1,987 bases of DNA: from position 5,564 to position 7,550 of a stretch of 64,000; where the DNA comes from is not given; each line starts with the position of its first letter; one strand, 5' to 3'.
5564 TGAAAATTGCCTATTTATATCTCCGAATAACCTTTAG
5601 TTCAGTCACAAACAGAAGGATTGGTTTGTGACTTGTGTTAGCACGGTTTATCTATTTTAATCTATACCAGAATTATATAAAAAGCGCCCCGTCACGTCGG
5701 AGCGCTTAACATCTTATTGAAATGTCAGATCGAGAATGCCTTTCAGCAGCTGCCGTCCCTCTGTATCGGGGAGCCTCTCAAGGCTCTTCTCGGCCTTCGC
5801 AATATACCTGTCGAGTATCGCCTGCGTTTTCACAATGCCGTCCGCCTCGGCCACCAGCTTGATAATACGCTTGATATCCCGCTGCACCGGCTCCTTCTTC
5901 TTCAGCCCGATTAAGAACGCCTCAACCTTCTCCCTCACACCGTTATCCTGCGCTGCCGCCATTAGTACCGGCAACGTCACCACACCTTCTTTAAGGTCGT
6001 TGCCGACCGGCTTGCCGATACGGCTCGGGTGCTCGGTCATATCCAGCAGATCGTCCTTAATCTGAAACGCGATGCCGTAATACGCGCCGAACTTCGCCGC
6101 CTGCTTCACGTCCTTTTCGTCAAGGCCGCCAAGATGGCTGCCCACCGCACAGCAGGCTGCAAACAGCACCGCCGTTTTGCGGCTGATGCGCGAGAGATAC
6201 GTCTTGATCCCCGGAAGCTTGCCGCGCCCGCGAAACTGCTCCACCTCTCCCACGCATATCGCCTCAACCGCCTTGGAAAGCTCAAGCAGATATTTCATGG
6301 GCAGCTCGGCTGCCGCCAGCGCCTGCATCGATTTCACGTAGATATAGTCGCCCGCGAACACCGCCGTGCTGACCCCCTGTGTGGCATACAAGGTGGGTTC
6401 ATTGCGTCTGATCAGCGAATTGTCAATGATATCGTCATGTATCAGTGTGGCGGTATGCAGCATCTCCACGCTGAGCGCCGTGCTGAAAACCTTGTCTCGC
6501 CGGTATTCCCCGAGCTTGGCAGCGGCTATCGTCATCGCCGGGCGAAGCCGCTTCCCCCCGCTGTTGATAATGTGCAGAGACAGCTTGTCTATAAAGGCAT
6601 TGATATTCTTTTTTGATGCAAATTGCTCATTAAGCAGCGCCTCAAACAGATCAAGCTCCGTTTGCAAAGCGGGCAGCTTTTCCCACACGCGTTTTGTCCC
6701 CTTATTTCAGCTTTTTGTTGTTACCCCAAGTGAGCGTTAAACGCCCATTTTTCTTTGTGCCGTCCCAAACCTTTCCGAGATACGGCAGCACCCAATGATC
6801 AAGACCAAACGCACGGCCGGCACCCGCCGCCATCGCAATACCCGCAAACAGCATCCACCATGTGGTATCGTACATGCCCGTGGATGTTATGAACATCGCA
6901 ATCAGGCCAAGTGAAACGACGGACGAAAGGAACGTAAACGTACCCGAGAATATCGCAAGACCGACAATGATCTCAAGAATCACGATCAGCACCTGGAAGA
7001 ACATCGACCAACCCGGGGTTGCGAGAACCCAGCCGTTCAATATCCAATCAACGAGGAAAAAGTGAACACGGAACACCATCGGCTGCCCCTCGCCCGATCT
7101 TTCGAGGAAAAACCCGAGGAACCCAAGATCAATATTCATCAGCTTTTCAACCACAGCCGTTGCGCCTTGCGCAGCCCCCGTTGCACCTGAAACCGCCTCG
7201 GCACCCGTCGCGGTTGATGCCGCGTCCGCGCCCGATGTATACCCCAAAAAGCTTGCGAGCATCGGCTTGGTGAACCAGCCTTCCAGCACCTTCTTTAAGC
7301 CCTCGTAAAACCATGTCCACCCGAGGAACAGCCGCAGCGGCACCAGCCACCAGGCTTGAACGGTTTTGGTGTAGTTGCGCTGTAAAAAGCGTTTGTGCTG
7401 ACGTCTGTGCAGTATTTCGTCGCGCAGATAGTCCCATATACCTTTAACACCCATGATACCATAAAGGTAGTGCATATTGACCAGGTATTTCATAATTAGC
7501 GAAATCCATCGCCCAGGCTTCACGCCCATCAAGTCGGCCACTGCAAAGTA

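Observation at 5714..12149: Listeria-type flavin-based extracellular electron transfer (FLEET) gene set, apparently lacking eetA/eetB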

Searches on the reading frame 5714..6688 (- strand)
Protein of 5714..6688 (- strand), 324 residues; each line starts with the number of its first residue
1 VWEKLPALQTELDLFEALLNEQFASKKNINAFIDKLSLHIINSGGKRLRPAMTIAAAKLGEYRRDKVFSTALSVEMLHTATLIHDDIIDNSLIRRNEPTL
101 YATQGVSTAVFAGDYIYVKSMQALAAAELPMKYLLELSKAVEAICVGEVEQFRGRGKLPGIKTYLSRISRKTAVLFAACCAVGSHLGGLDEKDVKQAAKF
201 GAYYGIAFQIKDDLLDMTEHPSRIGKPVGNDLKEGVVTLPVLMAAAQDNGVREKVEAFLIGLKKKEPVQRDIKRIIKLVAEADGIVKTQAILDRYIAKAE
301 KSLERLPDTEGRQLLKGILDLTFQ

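Call 3: search_protein_families(library=pfam, proteins=[window:5714-6688:-], max_evalue=0.01)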
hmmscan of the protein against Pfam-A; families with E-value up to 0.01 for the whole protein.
window:5714-6688:- (324 aa): 1 family
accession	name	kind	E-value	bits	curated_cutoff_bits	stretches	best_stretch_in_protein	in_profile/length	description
PF00348.22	polyprenyl_synt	-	9.1e-63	212.2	27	1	33-276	4-248/251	Polyprenyl synthetase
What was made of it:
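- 5714..6688 (-): Polyprenyl diphosphate synthase (DmkB/HepT-like), last gene of the minus-strand operon. Pfam polyprenyl_synt 9e-63 (call 3).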

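Call 4: search_protein_families(library=ncbifam, proteins=[window:5714-6688:-], max_evalue=0.01)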
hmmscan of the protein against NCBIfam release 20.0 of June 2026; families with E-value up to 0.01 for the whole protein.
window:5714-6688:- (324 aa): 16 families
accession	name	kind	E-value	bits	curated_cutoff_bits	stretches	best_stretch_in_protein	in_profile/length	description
TIGR02748.1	GerC3_HepT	equivalog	7.5e-72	242.1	456.55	1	7-319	8-311/319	heptaprenyl diphosphate synthase component II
NF045628.1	HxpDPsynlarge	equivalog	5.3e-61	206.3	500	1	15-320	8-304/311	hexaprenyl-diphosphate synthase large subunit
NF041169.1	f2_encap_cargo4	exception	4.7e-54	183.9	450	1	41-307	46-313/334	family 2 encapsulin nanocompartment cargo protein polyprenyl transferase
NF040698.1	IdsA_Meth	equivalog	7.1e-53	179.9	468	1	34-321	31-322/328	short chain isoprenyl diphosphate synthase IdsA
NF041003.1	GGPP_syn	equivalog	7.5e-50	169.8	500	1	34-322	29-321/326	geranylgeranyl diphosphate synthase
NF042417.1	NPPPS_Mycobact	equivalog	1e-47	162.8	600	1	14-322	28-330/335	nonaprenyl/(2E,6E)-farnesyl/geranylgeranyl diphosphat synthase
NF008140.0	PRK10888.1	equivalog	2.2e-47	161.9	412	1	30-322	29-318/323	octaprenyl diphosphate synthase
TIGR02749.1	prenyl_cyano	equivalog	9.4e-47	159.6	383.2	1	35-320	34-315/322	solanesyl diphosphate synthase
NF045549.1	GGPPsyn_IdsB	equivalog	2.7e-42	145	475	1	42-304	62-326/346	geranylgeranyl diphosphate synthase IdsB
NF040789.2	gerfarn_diphsyn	equivalog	2.4e-40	138.8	560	1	37-321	38-339/345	geranylfarnesyl diphosphate synthase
NF045485.1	FPPsyn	subfamily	2e-39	135.4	275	1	11-281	4-285/288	farnesyl diphosphate synthase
NF040627.1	GFPS_Meth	equivalog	6.7e-35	120.9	600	1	31-219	26-212/285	geranylfarnesyl diphosphate synthase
NF045685.1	GGPPSynCrtE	equivalog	7.5e-31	107.2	460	1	42-246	39-254/293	geranylgeranyl diphosphate synthase CrtE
NF007877.0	PRK10581.1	equivalog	9.7e-21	74.2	321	1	44-248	43-259/299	(2E,6E)-farnesyl diphosphate synthase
NF042416.1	GFPPS_Mycobact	equivalog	1e-18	67.4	600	2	30-102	28-102/350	bifunctional (2E,6E)-farnesyl/geranyl diphosphate synthase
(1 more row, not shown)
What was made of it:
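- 5714..6688 (-): Best NCBIfam model is HepT, 242 bits, below its cut-off of 456 (call 4).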

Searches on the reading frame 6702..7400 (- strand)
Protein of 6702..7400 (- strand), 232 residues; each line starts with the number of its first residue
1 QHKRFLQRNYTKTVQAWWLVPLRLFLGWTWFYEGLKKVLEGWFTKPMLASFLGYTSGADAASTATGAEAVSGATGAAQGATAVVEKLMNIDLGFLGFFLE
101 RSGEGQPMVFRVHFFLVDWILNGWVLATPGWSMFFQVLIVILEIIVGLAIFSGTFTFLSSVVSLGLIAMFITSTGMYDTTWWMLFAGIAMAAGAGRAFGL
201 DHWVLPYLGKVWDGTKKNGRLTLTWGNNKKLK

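Call 9: search_protein_families(library=pfam, proteins=[window:6702-7400:-], max_evalue=10)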
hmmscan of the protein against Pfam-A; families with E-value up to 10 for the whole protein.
window:6702-7400:- (232 aa): 4 families
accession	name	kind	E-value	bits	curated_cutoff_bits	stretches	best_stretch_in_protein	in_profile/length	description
PF04173.18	DoxD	-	1e-05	25.9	22.7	2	126-211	58-151/167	TQO small subunit DoxD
PF07681.17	DoxX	-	0.0088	17.1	23.6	2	20-72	3-56/85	DoxX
PF07291.16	MauE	-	0.019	15.7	27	1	128-172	41-85/128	Methylamine utilisation protein MauE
PF15192.11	TMEM213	-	0.31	11.8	27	1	123-141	43-61/79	TMEM213 family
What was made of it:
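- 6702..7397 (-): DoxD/DoxX/MauE-like membrane domain of the NDH-2 (residues 405-635): TM1 418-441, TM2 534-556, conserved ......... 596-604. DoxD 25.9 bits against a cut-off of 22.7 on the isolated domain (call 9).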

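Call 50: search_protein_representatives(alignment_id=A2)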
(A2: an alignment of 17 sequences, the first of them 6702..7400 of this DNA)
Query: 17 sequences, 243 profile positions. Proteins with E-value up to 0.001 (for the whole library): 243; up to 1e-10: 124; up to 1e-30: 27. The best 150 are listed.
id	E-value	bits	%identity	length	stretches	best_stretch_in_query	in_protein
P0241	2.3e-95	335.3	-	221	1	14-239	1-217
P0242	3.2e-87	308.7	-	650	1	1-234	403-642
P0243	4.0e-68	246.1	-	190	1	40-235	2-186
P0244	1.9e-58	214.5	-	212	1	29-186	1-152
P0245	6.7e-52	193.0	-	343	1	3-230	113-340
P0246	8.9e-46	173.0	-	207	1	20-230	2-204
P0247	1.7e-45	172.1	-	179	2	106-227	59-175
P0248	3.8e-45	170.9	-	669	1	3-222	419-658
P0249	2.3e-44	168.3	-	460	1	2-227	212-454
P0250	1.8e-40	155.6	-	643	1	3-232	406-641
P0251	3.5e-39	151.4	-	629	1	9-230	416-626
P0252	1.6e-38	149.3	-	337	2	126-225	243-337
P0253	2.6e-36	142.0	-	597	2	124-231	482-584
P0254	5.1e-36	141.0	-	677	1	13-234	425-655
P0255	7.9e-36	140.4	-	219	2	125-223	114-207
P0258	1.8e-34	136.0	-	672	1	4-232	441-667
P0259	7.9e-34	133.9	-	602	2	139-232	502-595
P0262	2.6e-33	132.1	-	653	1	10-234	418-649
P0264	1.0e-32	130.2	-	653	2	125-232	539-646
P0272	1.2e-27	113.6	-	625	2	139-232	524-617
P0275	2.9e-26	109.1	-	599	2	139-229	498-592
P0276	4.4e-26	108.5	-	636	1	2-227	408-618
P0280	2.7e-24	102.6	-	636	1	3-224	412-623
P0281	3.4e-24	102.3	-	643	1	5-222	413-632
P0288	4.9e-23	98.5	-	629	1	3-224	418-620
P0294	2.4e-22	96.3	-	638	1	2-223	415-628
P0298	1.2e-21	93.9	-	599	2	126-221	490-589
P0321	6.8e-18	81.7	-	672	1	2-232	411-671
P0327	6.4e-17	78.5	-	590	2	123-216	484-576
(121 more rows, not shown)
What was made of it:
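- The membrane domain fused to the NDH-2 defines a small family (243 clusters at 50% identity, call 50).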

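Call 54: list_cluster_members(proteins=[P0253, P0275, P0298, P0259, P0251, P0288, P0276, P0280, P0272, P0327])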
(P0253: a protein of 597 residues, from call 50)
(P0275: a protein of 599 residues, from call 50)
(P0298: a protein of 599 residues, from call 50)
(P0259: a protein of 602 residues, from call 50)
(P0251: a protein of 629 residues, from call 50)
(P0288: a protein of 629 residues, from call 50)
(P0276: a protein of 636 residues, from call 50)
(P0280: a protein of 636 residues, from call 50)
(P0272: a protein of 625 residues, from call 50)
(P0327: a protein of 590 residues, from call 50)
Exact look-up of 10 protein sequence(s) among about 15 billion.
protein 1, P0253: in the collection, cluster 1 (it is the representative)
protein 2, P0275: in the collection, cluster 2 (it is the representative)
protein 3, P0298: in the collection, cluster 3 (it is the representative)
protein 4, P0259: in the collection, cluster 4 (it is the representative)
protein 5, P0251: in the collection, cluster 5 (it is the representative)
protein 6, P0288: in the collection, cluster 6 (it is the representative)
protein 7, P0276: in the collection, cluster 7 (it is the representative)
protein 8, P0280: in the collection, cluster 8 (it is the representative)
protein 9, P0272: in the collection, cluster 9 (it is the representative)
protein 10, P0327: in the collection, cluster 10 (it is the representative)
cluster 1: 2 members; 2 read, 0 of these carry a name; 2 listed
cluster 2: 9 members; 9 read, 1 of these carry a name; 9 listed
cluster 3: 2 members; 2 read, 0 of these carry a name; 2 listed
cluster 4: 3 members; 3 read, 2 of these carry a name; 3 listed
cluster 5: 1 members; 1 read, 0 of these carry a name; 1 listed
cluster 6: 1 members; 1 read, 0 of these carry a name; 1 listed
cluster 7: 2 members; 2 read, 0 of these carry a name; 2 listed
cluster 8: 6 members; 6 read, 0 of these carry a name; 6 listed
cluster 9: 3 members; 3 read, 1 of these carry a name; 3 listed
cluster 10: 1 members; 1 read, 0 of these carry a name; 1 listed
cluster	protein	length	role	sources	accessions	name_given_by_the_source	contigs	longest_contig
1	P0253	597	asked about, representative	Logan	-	-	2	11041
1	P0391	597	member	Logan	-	-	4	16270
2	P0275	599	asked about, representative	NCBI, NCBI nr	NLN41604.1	MAG: FAD-dependent oxidoreductase [Clostridiales bacterium] | FAD-dependent oxidoreductase [Clostridiales bacterium]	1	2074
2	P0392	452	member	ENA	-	-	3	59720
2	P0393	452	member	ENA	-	-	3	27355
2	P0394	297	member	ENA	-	-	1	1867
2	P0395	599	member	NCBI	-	-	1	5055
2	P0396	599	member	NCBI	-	-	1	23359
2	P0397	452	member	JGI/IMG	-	-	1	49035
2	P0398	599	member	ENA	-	-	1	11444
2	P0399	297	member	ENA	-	-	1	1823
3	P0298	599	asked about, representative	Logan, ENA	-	-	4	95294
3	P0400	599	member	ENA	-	-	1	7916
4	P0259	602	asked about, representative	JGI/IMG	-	NADH:ubiquinone reductase (H+-translocating)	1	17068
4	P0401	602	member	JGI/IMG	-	NADH:ubiquinone reductase (H+-translocating)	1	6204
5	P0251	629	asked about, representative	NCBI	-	-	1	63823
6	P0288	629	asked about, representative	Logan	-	-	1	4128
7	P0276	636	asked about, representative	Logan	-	-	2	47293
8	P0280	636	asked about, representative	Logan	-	-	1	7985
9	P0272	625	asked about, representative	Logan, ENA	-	-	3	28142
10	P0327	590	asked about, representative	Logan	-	-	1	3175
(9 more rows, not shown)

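Call 65: find_related_loci(query=A2, collection=genome_contigs, flank=10000)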
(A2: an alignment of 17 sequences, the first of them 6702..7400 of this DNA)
Query A2 (232 aa) in genome_contigs; peptide patterns used: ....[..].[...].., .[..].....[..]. (x = any residue, [..] = any of these).
599 stretches matched a pattern (row limit reached: there are more); 299 encode a relative of the query (tblastn E <= 1e-3); the best 80 are kept; 80 distinct loci.
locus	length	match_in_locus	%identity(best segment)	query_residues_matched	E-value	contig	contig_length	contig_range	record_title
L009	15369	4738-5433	97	1-232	5e-150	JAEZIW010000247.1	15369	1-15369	MAG: Bacillota bacterium isolate OH_CDB_207 k127_217922, whole genome shotgun sequence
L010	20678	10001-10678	91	1-225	1e-126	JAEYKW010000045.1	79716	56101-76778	MAG: Bacillota bacterium isolate OH_HFB_467 k127_1453244, whole genome shotgun sequence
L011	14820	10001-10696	88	1-232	5e-126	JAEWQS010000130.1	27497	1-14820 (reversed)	MAG: Bacillota bacterium isolate OH_SBrB_29 k127_545604, whole genome shotgun sequence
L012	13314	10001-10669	88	1-223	3e-121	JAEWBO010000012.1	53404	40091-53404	MAG: Bacillota bacterium isolate OH_PBB_253 k127_1106748, whole genome shotgun sequence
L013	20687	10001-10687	73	1-229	1e-108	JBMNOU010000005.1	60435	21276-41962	MAG: Christensenellales bacterium isolate SBF912SR8HQ0013 scaffold_872_c1, whole genome shotgun sequence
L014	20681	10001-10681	73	1-229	2e-102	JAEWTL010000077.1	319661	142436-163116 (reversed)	MAG: Bacillota bacterium isolate OH_SDB_141 k127_476291, whole genome shotgun sequence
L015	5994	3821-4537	74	1-232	2e-101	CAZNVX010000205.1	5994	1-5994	MAG TPA_asm: uncultured Christensenellaceae bacterium isolate SRP241326_co1_47 genome assembly, contig: NODE_15852_lengt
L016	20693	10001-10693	72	1-229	1e-93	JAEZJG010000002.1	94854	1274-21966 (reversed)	MAG: Bacillota bacterium isolate OH_CDB_228 k127_1478057, whole genome shotgun sequence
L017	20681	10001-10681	68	1-229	9e-93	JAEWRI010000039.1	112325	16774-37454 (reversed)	MAG: Bacillota bacterium isolate OH_SBrB_52 k127_595618, whole genome shotgun sequence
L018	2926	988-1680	73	1-229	2e-94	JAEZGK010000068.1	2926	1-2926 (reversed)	MAG: Bacillota bacterium isolate OH_CBrB_92 k127_2674199, whole genome shotgun sequence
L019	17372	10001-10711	69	1-228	1e-90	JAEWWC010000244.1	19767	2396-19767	MAG: Bacillota bacterium isolate OH_SDB_84 k127_514958, whole genome shotgun sequence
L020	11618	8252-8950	69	1-229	1e-88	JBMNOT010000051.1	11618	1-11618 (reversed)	MAG: Christensenellales bacterium isolate SBF912SR6HQ0019 scaffold_10114_c1, whole genome shotgun sequence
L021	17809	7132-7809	72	1-224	5e-86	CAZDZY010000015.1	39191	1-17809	MAG TPA_asm: uncultured Christensenellaceae bacterium isolate SRP192927_co6_833 genome assembly, contig: NODE_1659_lengt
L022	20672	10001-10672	49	1-223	8e-65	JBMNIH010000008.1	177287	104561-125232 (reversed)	MAG: Clostridia bacterium isolate SBF912LR0HQ0057 contig_51392, whole genome shotgun sequence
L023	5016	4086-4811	48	1-230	4e-63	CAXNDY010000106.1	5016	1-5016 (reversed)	MAG: Saccharofermentanales bacterium isolate MiH-14oct19-66 genome assembly, contig: MiH-14oct19-C38978, whole genome sh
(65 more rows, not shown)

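Call 76: search_dna_similar(query=window:6702-7400:-, collection=plasmids, mode=protein, max_evalue=0.001, max_rows=20)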
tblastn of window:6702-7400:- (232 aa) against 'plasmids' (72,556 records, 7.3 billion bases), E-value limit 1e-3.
Records with a match: 1; places in all: 1; records where one place covers at least 80% of the query: 0.
Best place of each record, by identity: <60% 1.
By first word of the organism name: Acetoanaerobium 1.
By predicted mobility (MOB-suite, as given by PLSDB): non-mobilizable 1.
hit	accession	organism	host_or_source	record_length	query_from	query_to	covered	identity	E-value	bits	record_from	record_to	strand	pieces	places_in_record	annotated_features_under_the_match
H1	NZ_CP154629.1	Acetoanaerobium noterae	cell culture,Sludge of a digestion ...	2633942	1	219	71%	41.9%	1e-7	109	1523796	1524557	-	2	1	none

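Call 86: predict_structure(alignment_id=A2)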
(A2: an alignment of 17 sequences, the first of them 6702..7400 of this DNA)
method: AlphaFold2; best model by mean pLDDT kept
length: 232 residues; sequences in the alignment: 17
mean_pLDDT: 62.5   pTM: 0.53
mean pLDDT of the five models: 62.5, 54.4, 54.3, 53.6, 49.1
residues with pLDDT >= 90: 0; 70-90: 67; 50-70: 116; < 50: 49
segments of 3 or more residues with pLDDT < 50: 1-4, 9-14, 56-83, 198-200, 227-232
pLDDT, mean of each block of 10 residues (from residue 1): 48 57 78 83 72 50 36 40 56 65 63 68 72 80 80 68 70 63 61 53 59 64 51 46
secondary structure, 60 per line:
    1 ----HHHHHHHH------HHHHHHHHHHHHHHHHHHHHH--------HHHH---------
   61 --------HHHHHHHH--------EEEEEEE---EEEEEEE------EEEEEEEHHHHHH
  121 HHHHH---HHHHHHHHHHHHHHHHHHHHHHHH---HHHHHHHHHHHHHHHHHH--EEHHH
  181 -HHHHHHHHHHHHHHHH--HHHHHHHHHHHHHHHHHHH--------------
elements in order: H5-12 H19-39 H48-51 H69-76 E85-91 E95-101 E108-114 H115-125 H129-152 H156-173 H182-197 H200-218
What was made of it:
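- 6702..7397 (-): The AF2 model is low-confidence (pLDDT 62.5) and its helix positions agree (call 86).
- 7179..7226 (-): Two flavinylation-like motifs in the predicted outward loop: DAASTAT (residues 462-468) and EAVSGAT (residues 471-477). The loop is predicted disordered, pLDDT below 50 (call 86).
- Tried and rejected: It reached only pLDDT 62.5, so I did not run Foldseek on it (call 86).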

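Call 92: list_cluster_members(proteins=[P0242, P0248, P0250, P0254, P0258, P0262, P0264, P0281, P0294, P0321])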
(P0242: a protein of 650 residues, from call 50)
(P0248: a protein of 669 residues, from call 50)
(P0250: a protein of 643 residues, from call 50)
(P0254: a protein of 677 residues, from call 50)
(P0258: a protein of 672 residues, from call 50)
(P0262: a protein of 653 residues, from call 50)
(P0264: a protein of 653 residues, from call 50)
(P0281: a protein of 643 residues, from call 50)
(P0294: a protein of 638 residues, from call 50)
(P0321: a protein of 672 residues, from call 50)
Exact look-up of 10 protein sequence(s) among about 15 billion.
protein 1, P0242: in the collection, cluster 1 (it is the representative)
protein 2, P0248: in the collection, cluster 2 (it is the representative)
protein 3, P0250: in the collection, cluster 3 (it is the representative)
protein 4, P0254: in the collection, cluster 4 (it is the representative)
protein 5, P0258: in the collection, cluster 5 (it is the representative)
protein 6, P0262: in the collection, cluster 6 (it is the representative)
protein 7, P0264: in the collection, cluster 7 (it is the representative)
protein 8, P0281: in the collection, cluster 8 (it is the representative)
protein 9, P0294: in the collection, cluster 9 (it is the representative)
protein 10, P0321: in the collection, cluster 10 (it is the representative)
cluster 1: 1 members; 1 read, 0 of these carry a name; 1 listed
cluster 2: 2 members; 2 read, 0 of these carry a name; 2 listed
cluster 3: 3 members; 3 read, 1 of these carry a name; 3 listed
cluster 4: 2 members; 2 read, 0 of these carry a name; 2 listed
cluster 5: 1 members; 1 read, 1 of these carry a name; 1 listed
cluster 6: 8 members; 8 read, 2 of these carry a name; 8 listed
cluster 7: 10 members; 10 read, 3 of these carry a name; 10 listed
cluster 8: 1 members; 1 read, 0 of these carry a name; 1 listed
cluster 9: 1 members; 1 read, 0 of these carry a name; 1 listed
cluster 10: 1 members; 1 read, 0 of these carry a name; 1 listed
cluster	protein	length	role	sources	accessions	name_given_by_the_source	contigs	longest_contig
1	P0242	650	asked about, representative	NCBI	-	-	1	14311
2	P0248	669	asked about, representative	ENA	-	-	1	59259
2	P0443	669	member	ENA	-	-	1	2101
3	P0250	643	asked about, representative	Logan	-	-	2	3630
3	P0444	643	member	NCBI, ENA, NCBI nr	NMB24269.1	MAG: FAD-dependent oxidoreductase [Firmicutes bacterium] | FAD-dependent oxidoreductase [Bacillota bacterium]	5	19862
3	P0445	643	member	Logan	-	-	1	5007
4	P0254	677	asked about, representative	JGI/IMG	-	-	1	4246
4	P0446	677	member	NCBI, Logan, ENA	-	-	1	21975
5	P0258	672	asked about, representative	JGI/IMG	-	NADH dehydrogenase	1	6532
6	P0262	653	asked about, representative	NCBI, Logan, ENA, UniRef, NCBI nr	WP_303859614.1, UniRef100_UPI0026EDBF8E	FAD-dependent oxidoreductase [Alkalibaculum bacchi] | FAD-dependent oxidoreductase n=1 Tax=Alkalibaculum bacchi TaxID=645887 RepID=UPI0026EDBF8E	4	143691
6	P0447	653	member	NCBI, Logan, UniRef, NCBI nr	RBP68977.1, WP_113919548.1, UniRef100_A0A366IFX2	NADH dehydrogenase [Alkalibaculum bacchi] | NADH:ubiquinone reductase (non-electrogenic) n=1 Tax=Alkalibaculum bacchi TaxID=645887 ... | FAD-dependent oxidoreductase [Alkalibaculum bacchi]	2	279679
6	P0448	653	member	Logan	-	-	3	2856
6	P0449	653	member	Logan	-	-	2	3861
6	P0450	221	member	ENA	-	-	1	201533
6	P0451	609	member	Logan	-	-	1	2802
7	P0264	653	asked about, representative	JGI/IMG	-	-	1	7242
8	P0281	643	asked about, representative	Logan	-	-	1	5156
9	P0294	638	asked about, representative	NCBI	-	-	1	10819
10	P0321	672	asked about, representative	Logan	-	-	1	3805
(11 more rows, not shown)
